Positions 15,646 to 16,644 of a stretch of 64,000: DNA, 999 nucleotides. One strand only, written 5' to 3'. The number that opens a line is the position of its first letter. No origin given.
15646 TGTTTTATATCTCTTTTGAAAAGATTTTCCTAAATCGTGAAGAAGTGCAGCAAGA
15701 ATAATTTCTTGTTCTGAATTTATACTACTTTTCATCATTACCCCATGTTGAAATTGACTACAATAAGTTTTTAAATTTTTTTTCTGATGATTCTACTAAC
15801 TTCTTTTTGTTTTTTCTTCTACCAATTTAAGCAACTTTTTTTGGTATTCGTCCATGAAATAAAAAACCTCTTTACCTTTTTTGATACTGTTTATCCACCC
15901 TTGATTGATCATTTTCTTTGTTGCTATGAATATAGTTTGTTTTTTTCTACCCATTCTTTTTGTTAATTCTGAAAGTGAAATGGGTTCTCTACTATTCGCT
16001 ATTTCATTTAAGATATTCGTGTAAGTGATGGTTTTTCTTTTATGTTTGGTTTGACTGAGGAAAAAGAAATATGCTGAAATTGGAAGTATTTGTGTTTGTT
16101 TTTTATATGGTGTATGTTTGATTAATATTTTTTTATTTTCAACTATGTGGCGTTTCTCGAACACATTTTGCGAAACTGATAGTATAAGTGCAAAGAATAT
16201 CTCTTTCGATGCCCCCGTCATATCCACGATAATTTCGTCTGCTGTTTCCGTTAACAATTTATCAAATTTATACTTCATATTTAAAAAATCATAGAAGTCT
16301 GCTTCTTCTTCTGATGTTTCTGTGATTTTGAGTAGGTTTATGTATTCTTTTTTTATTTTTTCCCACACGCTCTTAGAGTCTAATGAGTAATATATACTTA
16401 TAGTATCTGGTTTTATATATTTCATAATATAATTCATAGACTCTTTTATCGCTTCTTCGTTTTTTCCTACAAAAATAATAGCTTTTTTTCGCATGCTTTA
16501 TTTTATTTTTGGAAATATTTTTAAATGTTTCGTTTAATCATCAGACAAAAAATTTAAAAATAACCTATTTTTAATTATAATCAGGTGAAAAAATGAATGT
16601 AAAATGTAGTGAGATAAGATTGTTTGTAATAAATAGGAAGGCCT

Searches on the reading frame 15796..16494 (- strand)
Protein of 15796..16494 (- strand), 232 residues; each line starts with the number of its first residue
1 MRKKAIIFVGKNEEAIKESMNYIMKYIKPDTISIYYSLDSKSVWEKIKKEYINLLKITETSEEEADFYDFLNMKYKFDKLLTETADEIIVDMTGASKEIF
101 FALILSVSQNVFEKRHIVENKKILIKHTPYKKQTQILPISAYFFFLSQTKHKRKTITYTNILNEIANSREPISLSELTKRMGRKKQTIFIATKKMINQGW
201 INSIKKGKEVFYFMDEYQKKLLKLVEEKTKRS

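Call 5: search_protein_families(library=pfam, proteins=[window:15796-16494:-], max_evalue=0.1)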
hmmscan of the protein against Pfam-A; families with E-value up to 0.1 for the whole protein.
window:15796-16494:- (232 aa): 7 families
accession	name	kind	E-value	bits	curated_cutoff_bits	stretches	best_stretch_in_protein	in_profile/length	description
PF12802.13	MarR_2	-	1.9e-05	25.2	27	1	157-201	6-50/61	MarR family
PF01047.28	MarR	-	2.5e-05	24.5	24.6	1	162-205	9-51/59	MarR family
PF13463.12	HTH_27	-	0.00066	20.3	22.2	1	161-212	8-62/68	Winged helix DNA-binding domain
PF07848.18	PaaX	-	0.0015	19.1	24.8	1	173-213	25-65/70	PaaX-like protein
PF13412.12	HTH_24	-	0.033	14.2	21.9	0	160-201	7-47/48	Winged helix-turn-helix DNA-binding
PF25212.1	HVO_A0114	-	0.035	14.3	27.6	0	160-210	26-75/84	HVO_A0114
PF01978.25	TrmB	-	0.049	13.9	25.6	0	169-212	20-63/68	Sugar-specific transcriptional regulator TrmB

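Call 6: search_protein_families(library=ncbifam, proteins=[window:15796-16494:-], max_evalue=0.1)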
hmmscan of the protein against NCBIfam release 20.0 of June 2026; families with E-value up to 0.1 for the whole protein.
window:15796-16494:- (232 aa): 3 families
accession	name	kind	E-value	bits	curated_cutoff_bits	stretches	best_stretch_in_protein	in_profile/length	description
TIGR02277.1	PaaX_trns_reg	equivalog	0.0024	17.5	264.55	1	173-222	22-71/279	phenylacetic acid degradation operon negative regulatory protein PaaX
NF040939.2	trans_reg_lrs14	equivalog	0.02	14.9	90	1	159-207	24-72/103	Lrs14 family HTH-type transcriptional regulator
NF033788.1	HTH_metalloreg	subfamily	0.033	14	55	1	160-216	15-70/77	metalloregulator ArsR/SmtB family transcription factor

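Call 8: search_protein_families(library=padloc, proteins=[window:15796-16494:-], max_evalue=0.1)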
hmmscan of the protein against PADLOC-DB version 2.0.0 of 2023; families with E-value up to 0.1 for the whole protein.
window:15796-16494:- (232 aa): 12 families
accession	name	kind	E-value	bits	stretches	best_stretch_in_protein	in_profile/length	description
PDLC01860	CARF3--CARF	-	7.3e-10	37.3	2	158-209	145-195/210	-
PDLC01852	CARF3--CARF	-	4.1e-09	34.7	2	40-107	42-109/208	-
PDLC01794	CARF1--CARF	-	2.9e-06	25.2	1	1-106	1-110/168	-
PDLC01875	CARF3--CARF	-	6.4e-06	24.1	1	160-212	150-201/219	-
PDLC01044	Csa3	-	2.8e-05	22.1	1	66-210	64-184/194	Type I-A associated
PDLC01798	CARF1--CARF_HEPN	-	0.00032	17.8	1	6-109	5-106/396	-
PDLC01639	Csx1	-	0.00043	17.4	1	24-106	7-88/361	CAS-III; associated_signaling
PDLC01168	CARF_2M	-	0.0017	16.2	1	28-105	97-172/200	"CARF, 2 TMs"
PDLC01438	Csa3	-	0.003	15.6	1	155-230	147-218/305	"CAS-I,CAS-II,CAS-III,CAS-IV,CAS-V,CAS-VI; associated_signaling"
PDLC01315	Csx1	-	0.0042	14.3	1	22-118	5-93/329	CAS-III; associated_signaling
PDLC01879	CARF3--CARF_TM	-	0.0065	14.1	1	3-226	19-221/222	-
PDLC01868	CARF3--CARF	-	0.026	12.1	1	5-107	5-105/218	-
